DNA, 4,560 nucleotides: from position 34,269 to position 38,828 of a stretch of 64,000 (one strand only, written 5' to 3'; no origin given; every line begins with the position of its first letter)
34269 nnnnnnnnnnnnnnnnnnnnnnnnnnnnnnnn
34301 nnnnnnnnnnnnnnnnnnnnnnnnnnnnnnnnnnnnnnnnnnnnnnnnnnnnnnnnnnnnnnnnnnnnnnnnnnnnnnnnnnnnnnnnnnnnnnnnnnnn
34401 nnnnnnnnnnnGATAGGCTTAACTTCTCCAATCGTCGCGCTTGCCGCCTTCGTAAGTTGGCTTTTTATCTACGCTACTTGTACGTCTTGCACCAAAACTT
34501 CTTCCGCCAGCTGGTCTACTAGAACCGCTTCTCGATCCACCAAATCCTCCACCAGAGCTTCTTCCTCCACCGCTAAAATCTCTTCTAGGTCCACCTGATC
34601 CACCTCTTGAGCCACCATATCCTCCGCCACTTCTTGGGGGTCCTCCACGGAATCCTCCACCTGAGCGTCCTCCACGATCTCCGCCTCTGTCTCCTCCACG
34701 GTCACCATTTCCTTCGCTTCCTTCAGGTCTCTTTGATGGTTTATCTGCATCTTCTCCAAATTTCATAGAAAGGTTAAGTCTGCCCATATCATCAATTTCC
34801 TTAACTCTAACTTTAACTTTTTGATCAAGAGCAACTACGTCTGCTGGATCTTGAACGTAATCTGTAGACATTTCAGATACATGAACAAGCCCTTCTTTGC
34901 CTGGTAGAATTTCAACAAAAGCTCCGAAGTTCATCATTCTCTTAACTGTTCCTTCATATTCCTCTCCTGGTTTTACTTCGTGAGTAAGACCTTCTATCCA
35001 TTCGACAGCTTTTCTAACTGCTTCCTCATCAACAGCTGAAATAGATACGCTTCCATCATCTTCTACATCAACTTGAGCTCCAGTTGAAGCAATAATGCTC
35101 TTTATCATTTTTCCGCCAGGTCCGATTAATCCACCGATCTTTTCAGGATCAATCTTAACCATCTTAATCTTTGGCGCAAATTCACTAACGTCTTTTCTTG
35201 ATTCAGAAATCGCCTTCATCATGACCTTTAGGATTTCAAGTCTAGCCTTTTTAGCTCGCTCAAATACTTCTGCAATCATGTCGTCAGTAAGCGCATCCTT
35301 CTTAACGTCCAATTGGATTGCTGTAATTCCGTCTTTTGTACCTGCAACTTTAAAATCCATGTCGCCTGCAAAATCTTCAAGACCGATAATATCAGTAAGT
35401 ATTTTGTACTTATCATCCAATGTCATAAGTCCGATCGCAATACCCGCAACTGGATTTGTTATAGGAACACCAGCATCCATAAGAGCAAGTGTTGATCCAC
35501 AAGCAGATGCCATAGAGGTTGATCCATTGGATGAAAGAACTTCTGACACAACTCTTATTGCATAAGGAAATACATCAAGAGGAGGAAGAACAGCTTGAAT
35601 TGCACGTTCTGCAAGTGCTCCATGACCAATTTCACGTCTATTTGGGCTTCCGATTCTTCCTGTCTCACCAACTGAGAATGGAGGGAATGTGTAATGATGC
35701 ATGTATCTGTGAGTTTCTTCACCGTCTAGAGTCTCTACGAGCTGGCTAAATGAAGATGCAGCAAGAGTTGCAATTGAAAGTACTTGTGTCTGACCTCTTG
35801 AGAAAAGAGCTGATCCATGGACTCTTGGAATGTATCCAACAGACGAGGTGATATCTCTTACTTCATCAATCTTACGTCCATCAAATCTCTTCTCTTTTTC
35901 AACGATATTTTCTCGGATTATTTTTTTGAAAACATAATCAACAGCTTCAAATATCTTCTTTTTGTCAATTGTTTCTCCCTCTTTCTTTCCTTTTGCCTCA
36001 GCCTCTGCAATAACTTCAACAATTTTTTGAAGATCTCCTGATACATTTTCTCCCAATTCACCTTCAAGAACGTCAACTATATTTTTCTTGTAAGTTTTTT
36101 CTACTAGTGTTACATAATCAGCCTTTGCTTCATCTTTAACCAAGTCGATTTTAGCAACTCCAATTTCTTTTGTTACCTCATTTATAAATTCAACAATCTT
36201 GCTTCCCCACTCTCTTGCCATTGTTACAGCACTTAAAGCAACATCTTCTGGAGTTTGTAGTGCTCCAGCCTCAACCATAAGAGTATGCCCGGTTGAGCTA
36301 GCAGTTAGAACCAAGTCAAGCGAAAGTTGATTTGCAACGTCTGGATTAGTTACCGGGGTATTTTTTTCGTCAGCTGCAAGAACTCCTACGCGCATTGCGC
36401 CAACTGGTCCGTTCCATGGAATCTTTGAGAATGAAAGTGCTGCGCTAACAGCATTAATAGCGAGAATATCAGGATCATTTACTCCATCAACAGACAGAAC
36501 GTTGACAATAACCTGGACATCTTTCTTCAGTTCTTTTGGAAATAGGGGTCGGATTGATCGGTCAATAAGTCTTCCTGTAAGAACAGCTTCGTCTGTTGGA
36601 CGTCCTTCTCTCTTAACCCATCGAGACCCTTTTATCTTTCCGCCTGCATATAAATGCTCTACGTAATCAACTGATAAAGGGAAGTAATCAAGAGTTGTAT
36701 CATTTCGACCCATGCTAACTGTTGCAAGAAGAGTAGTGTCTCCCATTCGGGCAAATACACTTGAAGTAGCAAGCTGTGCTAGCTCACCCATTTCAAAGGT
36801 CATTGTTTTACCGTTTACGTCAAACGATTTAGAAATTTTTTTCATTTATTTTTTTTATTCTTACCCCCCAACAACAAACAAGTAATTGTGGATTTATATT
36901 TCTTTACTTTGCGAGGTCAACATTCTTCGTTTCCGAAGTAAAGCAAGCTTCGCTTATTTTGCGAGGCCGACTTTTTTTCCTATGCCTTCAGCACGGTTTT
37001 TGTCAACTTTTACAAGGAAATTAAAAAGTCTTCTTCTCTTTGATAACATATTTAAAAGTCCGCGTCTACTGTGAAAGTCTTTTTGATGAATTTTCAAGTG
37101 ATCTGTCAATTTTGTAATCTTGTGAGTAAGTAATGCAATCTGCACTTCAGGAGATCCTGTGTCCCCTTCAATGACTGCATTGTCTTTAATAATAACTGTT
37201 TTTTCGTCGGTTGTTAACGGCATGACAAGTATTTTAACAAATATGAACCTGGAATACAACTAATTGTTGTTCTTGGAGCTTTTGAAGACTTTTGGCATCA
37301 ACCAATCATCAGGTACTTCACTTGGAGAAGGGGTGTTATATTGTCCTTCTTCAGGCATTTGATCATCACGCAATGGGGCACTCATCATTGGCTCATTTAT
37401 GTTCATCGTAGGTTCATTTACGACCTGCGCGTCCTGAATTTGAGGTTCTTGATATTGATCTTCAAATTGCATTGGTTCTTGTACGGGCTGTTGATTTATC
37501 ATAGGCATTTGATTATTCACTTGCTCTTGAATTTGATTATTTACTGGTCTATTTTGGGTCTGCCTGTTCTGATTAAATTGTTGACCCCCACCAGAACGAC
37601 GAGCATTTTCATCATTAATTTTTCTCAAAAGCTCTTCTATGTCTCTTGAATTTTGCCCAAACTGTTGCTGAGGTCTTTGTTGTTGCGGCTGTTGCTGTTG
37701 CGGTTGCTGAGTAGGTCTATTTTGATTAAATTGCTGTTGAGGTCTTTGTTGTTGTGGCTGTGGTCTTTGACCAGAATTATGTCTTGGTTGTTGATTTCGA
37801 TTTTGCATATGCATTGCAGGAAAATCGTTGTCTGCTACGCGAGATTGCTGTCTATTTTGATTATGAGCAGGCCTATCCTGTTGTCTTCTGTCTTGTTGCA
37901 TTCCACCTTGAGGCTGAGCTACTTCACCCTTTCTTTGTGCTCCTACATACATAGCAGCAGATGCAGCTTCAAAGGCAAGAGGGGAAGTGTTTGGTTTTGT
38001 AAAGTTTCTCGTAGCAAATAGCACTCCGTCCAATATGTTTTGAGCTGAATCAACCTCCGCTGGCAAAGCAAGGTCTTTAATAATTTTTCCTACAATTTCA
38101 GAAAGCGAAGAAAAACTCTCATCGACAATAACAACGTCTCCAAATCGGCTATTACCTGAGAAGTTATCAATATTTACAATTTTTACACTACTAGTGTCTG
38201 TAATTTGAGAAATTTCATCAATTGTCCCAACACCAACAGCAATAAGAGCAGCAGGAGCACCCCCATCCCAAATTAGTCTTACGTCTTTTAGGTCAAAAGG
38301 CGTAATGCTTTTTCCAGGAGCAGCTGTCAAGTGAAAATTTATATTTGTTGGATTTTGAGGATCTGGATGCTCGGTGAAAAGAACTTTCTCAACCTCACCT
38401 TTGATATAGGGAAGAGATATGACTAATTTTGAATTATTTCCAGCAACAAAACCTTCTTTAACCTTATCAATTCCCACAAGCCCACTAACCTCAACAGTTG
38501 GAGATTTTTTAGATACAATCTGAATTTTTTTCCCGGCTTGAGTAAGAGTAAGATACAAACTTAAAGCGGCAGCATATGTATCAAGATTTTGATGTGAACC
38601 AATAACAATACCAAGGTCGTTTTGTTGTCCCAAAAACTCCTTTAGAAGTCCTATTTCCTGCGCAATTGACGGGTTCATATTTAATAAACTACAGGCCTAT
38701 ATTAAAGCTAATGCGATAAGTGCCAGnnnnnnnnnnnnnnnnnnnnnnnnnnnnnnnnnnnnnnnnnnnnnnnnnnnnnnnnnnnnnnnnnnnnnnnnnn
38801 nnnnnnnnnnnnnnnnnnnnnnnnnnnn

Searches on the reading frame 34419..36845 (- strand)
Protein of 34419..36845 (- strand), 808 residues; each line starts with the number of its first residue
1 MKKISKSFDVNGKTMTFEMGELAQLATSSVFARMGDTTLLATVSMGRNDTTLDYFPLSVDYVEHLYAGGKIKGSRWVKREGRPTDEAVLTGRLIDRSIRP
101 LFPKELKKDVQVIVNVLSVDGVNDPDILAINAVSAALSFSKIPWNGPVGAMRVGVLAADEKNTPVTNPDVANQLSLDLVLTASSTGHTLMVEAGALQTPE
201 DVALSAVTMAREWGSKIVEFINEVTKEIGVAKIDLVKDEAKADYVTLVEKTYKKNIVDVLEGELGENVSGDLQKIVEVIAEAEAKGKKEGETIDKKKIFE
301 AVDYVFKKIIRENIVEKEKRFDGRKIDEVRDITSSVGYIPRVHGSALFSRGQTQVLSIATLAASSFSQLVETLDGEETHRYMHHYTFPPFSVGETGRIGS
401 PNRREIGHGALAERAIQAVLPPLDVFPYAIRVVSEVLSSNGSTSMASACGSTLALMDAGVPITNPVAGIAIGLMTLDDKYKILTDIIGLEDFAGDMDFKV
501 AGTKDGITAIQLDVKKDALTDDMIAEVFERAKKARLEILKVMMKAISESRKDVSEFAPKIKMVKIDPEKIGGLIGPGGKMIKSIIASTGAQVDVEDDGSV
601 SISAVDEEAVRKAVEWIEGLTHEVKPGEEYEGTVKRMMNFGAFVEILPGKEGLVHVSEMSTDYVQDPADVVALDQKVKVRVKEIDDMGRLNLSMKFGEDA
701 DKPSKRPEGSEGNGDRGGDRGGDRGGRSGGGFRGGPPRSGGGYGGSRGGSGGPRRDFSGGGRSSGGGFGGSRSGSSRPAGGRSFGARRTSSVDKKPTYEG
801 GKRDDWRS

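Call 8: search_protein_families(library=pfam, proteins=[window:34419-36845:-], max_evalue=0.001)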
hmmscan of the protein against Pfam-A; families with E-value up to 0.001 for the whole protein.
window:34419-36845:- (808 aa): 8 families
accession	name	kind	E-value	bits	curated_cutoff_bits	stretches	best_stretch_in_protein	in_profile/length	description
PF01138.27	RNase_PH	-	1.2e-54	184.7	25.5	2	13-143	3-130/130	3' exoribonuclease family, domain 1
PF00575.29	S1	-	6e-19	68.6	22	1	624-695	2-74/74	S1 RNA binding domain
PF00013.35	KH_1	-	1.9e-12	47.2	21.5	1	563-618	4-65/66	KH domain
PF03725.20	RNase_PH_C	-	3.8e-07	30.4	20.8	0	464-534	1-67/67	3' exoribonuclease family, domain 2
PF23459.1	S1_RRP5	-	1.1e-05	26.3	27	1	624-688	1-65/72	RRP5 S1 domain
PF03726.19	PNPase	-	2.4e-05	25.1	24.6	1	252-325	10-81/81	Polyribonucleotide nucleotidyltransferase, RNA binding domain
PF23052.1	KH_N4BP1_2nd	-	0.00037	21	27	0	575-645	19-93/120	N4BP1, second type I KH-domain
PF22675.2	KH-I_KHDC4-BBP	-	0.00056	20.2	30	0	571-604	9-42/76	KHDC4/BBP-like, KH-domain type I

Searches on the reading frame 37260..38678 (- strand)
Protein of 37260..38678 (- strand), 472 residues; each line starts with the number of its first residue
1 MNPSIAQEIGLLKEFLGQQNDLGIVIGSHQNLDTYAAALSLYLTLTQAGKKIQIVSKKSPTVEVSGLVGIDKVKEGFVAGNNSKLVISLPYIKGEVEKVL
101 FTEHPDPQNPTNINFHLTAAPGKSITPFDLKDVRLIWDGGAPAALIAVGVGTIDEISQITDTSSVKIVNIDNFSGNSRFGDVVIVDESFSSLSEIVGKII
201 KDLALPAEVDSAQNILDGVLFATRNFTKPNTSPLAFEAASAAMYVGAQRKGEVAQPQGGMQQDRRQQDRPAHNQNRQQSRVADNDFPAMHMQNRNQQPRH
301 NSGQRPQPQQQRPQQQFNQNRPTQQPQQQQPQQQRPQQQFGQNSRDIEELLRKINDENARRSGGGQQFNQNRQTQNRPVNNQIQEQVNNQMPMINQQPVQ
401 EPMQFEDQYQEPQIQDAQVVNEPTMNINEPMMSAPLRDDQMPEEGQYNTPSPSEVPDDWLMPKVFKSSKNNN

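Call 8: search_protein_families(library=pfam, proteins=[window:37260-38678:-], max_evalue=0.001)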
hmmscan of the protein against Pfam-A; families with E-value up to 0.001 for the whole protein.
window:37260-38678:- (472 aa): 0 families

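Call 37: search_protein_families(library=pfam, proteins=[window:37260-38678:-], max_evalue=1)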
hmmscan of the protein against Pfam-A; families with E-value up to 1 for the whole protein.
window:37260-38678:- (472 aa): 1 family
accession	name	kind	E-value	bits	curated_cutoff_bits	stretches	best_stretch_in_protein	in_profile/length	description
PF01368.27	DHH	-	0.0081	16.9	28.1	1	24-222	2-124/125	DHH family, N-terminal domain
